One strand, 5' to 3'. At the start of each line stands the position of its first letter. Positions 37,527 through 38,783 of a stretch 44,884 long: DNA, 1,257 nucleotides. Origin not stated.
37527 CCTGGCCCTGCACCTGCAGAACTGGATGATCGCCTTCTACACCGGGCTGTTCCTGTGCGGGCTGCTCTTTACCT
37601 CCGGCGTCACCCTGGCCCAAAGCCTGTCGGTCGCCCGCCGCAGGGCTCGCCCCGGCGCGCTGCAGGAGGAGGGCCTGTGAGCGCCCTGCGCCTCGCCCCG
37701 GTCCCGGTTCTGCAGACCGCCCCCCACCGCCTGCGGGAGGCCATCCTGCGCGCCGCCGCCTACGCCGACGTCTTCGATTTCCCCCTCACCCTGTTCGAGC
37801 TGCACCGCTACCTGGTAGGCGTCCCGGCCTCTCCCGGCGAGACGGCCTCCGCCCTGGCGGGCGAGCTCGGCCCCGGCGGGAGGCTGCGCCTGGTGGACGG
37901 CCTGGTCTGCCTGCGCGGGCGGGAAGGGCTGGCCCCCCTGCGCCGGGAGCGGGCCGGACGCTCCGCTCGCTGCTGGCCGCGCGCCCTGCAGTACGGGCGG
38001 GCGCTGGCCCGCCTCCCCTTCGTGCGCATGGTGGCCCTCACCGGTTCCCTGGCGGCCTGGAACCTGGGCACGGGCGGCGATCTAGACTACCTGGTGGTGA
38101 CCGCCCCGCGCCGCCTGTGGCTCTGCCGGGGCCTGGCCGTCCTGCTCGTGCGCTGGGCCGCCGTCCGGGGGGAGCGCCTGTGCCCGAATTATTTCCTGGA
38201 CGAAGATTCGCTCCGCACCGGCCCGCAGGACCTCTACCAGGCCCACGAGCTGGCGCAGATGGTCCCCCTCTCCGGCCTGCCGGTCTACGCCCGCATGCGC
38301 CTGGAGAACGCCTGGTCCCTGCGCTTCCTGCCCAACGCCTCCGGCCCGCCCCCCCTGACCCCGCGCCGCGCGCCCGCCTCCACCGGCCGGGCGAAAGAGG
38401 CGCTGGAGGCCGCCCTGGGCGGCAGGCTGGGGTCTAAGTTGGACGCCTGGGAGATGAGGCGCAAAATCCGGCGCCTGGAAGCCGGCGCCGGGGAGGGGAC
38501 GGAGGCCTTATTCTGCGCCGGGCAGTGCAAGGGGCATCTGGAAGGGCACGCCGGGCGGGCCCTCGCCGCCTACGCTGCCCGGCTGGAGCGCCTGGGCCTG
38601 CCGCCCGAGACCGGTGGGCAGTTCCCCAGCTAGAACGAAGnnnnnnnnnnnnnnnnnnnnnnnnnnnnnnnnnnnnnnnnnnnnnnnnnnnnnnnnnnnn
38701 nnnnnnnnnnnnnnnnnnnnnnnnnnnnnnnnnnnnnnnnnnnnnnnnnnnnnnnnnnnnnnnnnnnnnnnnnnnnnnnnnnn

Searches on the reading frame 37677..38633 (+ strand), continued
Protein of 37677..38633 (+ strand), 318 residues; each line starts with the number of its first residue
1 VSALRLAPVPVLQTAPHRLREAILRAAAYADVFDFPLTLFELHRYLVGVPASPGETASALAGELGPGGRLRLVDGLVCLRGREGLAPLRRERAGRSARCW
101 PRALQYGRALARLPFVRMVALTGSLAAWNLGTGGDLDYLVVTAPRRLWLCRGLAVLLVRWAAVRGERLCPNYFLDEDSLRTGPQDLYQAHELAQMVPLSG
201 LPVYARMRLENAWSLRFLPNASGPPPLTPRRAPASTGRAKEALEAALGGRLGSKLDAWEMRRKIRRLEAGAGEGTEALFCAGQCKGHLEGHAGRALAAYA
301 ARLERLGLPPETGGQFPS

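Call 58: find_encoding_contigs(protein=P0101, flank=10000, max_places=1)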
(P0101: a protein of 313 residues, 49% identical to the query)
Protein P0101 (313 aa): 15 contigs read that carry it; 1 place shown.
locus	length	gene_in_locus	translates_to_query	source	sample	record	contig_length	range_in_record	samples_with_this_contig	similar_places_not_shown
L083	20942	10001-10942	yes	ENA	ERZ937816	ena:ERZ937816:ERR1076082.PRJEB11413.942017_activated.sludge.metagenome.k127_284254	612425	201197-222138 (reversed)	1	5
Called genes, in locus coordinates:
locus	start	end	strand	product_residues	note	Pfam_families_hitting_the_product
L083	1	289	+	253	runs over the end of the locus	PF00106:adh_short, PF08659:KR, PF01370:Epimerase, PF13561:adh_short_C2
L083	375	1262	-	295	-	PF00892:EamA, PF08449:UAA (faint), PF00892:EamA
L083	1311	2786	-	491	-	PF01266:DAO (weak), PF01593:Amino_oxidase, PF07992:Pyr_redox_2 (faint), PF13450:NAD_binding_8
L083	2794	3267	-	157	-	-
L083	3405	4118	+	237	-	PF02698:DUF218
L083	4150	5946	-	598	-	-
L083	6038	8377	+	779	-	PF00580:UvrD-helicase, PF13245:AAA_19, PF13361:UvrD_C, PF13538:UvrD_C_2 (faint)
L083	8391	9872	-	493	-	PF00479:G6PD_N, PF02781:G6PD_C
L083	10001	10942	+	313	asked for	-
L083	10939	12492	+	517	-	PF02310:B12-binding, PF04055:Radical_SAM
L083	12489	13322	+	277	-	PF08241:Methyltransf_11 (faint), PF13649:Methyltransf_25, PF08242:Methyltransf_12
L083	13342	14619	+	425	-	PF01554:MatE (faint), PF01943:Polysacc_synt, PF13440:Polysacc_synt_3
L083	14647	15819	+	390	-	-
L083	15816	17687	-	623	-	PF02574:S-methyl_trans, PF02219:MTHFR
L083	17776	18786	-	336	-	PF03816:LytR_cpsA_psr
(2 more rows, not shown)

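Call 59: find_encoding_contigs(protein=P0010, flank=10000, max_places=1)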
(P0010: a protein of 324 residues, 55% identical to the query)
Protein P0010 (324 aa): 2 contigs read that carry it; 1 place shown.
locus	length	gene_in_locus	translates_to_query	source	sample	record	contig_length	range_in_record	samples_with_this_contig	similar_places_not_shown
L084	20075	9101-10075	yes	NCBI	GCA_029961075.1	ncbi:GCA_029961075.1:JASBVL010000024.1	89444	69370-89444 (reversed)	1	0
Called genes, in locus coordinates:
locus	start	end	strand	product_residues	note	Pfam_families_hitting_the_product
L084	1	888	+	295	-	PF06500:FrsA-like (weak), PF02129:Peptidase_S15, PF00561:Abhydrolase_1, PF12146:Hydrolase_4, PF12697:Abhydrolase_6, PF05448:AXE1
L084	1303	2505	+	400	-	PF08240:ADH_N, PF16912:Glu_dehyd_C (faint), PF00107:ADH_zinc_N (weak)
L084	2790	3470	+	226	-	PF03070:TENA_THI-4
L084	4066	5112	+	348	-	PF00389:2-Hacid_dh, PF02826:2-Hacid_dh_C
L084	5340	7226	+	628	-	PF00664:ABC_membrane, PF00005:ABC_tran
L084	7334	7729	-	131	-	PF01850:PIN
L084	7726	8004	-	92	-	-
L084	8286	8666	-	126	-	-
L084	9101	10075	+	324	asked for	-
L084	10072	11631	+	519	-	PF02310:B12-binding, PF04055:Radical_SAM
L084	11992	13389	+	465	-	PF02310:B12-binding, PF04055:Radical_SAM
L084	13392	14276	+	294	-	PF13489:Methyltransf_23, PF02353:CMAS (faint), PF13847:Methyltransf_31, PF08241:Methyltransf_11, PF08242:Methyltransf_12, PF13649:Methyltransf_25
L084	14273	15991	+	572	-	PF13489:Methyltransf_23, PF08241:Methyltransf_11, PF13649:Methyltransf_25, PF05175:MTS, PF06325:PrmA, PF13847:Methyltransf_31, PF08241:Methyltransf_11, PF13649:Methyltransf_25, +9 more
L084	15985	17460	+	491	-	PF02310:B12-binding, PF04055:Radical_SAM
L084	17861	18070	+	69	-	PF14407:Frankia_peptide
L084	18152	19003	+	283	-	PF00348:polyprenyl_synt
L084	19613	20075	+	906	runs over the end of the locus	PF01590:GAF, PF13185:GAF_2, PF13492:GAF_3, PF01966:HD, PF13487:HD_5, PF01590:GAF, PF13185:GAF_2, PF13492:GAF_3, +2 more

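Call 66: find_encoding_contigs(protein=P0299, flank=10000, max_places=1)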
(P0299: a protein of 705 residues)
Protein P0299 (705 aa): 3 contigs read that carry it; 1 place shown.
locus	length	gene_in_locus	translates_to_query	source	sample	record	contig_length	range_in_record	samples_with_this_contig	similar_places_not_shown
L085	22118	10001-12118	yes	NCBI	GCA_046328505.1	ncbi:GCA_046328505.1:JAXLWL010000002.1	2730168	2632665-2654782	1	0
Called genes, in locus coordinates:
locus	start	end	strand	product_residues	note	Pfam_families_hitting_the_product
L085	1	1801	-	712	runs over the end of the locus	PF25116:CBM87_Agd3, PF25115:Agd3_CE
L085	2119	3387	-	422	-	PF00512:HisKA, PF02518:HATPase_c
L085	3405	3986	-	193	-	PF00025:Arf (weak), PF03193:RsgA_GTPase (faint), PF00071:Ras, PF08477:Roc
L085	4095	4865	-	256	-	PF00072:Response_reg, PF00486:Trans_reg_C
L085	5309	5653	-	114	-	-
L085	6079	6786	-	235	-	PF12138:Spherulin4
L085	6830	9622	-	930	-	PF22148:Fervidolysin_NPro-like, PF00082:Peptidase_S8, PF00188:CAP, PF03537:Glyco_hydro_114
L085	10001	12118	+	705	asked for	PF13439:Glyco_transf_4, PF20706:GT4-conflict, PF00534:Glycos_transf_1, PF13692:Glyco_trans_1_4, PF13524:Glyco_trans_1_2 (weak)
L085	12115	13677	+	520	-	PF02310:B12-binding (weak), PF04055:Radical_SAM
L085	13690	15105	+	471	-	PF02310:B12-binding, PF04055:Radical_SAM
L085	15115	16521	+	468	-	PF02310:B12-binding, PF04055:Radical_SAM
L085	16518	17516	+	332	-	PF05724:TPMT (weak), PF13489:Methyltransf_23, PF08241:Methyltransf_11 (weak), PF08242:Methyltransf_12 (weak), PF13649:Methyltransf_25, PF13847:Methyltransf_31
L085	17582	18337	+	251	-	PF05175:MTS, PF06325:PrmA, PF13489:Methyltransf_23 (weak), PF03602:Cons_hypoth95, PF02475:TRM5-TYW2_MTfase (weak), PF13847:Methyltransf_31, PF08241:Methyltransf_11, PF13649:Methyltransf_25, +2 more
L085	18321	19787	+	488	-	PF02310:B12-binding, PF04055:Radical_SAM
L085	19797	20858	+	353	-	PF04055:Radical_SAM, PF13186:SPASM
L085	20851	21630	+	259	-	PF01209:Ubie_methyltran, PF13489:Methyltransf_23, PF13847:Methyltransf_31, PF08241:Methyltransf_11, PF08242:Methyltransf_12, PF13649:Methyltransf_25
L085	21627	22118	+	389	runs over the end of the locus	PF13439:Glyco_transf_4, PF13579:Glyco_trans_4_4, PF00534:Glycos_transf_1, PF13692:Glyco_trans_1_4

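Call 67: find_encoding_contigs(protein=P0251, flank=10000, max_places=2)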
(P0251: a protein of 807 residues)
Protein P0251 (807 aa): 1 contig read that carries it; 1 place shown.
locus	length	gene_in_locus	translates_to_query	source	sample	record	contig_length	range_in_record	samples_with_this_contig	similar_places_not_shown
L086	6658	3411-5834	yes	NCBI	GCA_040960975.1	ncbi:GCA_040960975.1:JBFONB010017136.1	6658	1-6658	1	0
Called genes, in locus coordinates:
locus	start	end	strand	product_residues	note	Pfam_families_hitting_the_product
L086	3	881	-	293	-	?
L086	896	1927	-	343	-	PF13439:Glyco_transf_4, PF20706:GT4-conflict, PF00534:Glycos_transf_1, PF13692:Glyco_trans_1_4, PF13524:Glyco_trans_1_2 (weak)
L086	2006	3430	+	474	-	PF04932:Wzy_C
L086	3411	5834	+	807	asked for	PF13506:Glyco_transf_21, PF13641:Glyco_tranf_2_3, PF00535:Glycos_transf_2, PF13632:Glyco_trans_2_3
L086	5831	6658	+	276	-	?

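Call 72: search_protein_families(library=padloc, proteins=[window:37677-38633:+], max_evalue=0.001)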
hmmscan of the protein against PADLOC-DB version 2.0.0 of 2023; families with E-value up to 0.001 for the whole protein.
window:37677-38633:+ (318 aa): 0 families

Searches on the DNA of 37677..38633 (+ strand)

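Call 69: search_rna_families(sources=[L005, L019, L021, L057, L083, L084, L085], threshold=gathering)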
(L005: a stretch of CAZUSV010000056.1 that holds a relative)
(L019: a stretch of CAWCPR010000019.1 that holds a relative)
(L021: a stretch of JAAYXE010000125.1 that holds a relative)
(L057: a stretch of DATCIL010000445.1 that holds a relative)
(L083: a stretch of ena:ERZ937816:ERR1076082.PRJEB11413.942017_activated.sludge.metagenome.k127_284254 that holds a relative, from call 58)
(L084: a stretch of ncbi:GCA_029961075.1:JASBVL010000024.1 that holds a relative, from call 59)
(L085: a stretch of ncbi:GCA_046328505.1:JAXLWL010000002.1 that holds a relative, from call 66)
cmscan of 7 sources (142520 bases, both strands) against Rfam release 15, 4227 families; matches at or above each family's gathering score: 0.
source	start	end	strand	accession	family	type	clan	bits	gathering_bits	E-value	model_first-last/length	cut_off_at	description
